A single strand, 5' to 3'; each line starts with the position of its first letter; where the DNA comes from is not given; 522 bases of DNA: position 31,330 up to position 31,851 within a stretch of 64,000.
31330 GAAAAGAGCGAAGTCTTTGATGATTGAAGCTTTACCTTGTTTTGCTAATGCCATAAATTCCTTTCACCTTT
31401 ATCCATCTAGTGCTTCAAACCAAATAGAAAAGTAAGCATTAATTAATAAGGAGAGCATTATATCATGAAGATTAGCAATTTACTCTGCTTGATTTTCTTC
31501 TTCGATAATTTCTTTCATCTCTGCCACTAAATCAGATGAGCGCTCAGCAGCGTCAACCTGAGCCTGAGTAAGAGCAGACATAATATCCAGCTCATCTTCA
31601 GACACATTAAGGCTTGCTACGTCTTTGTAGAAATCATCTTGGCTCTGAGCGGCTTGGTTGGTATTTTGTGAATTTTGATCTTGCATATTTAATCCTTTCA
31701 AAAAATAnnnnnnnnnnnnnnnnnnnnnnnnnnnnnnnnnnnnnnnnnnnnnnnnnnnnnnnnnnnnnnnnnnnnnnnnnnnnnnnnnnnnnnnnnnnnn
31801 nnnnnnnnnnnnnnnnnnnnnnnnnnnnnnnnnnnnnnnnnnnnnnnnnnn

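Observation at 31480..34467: Three lineage-specific genes replace rbfA-truB inside the conserved nusA-infB-(rbfA-truB)-rpsO-pnp cluster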

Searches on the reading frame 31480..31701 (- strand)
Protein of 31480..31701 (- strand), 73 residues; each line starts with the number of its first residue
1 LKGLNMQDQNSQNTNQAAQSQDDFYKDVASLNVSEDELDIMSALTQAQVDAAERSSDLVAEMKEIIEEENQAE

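Call 3: search_protein_families(library=pfam, proteins=[window:31480-31701:-], max_evalue=1)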
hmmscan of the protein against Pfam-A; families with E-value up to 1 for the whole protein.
window:31480-31701:- (73 aa): 1 family
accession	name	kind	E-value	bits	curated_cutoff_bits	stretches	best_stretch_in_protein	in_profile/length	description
PF24151.2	ArlX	-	0.17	11.8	28.7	1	8-71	32-96/229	ArlX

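Call 4: search_protein_families(library=ncbifam, proteins=[window:31480-31701:-], max_evalue=1)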
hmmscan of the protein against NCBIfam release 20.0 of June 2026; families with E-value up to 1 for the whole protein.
window:31480-31701:- (73 aa): 0 families

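Call 75: search_solved_structures(query=A5, max_evalue=10)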
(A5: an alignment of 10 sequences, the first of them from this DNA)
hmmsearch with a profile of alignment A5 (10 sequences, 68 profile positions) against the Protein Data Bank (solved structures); distinct sequences matched with E-value up to 10: 6.
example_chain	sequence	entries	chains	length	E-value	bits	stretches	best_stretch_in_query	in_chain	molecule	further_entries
6tzx_A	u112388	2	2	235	0.13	16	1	4-67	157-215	tRNA ligase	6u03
6tzo_A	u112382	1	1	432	0.33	14.7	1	4-66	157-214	tRNA ligase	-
6u00_A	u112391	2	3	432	0.33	14.7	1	4-66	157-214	tRNA ligase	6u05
6tzm_A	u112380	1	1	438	0.34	14.7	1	4-66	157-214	tRNA ligase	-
5u32_A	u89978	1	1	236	0.49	14.2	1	4-66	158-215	tRNA ligase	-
4mtn_A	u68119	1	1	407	0.86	13.4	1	24-52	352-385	Transcription termination factor NusA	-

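Call 77: search_protein_families(library=pfam, alignment_id=A5, max_evalue=1)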
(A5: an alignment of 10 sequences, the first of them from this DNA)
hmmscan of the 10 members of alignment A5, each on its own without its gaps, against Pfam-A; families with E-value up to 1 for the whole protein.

A. member 1, seq(68 aa): 1 family
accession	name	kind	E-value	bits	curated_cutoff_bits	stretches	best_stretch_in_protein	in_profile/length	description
PF24151.2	ArlX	-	0.42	10.5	28.7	1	4-66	36-96/229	ArlX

B. families by the number of members that match (of 10 scanned): 8 families
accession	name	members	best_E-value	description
PF05824.17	Pro-MCH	2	0.12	Pro-melanin-concentrating hormone (Pro-MCH)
PF06878.16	Pkip-1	1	0.044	Pkip-1 protein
PF01288.25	HPPK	1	0.077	7,8-dihydro-6-hydroxymethylpterin-pyrophosphokinase (HPPK)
PF08523.15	MBF1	1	0.084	Multiprotein bridging factor 1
PF18679.7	HTH_57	1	0.18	ThcOx helix turn helix domain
PF12451.13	VPS11_C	1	0.26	Vacuolar protein sorting protein 11 C terminal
PF10229.14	MMADHC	1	0.31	Methylmalonic aciduria and homocystinuria type D protein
PF24151.2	ArlX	1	0.42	ArlX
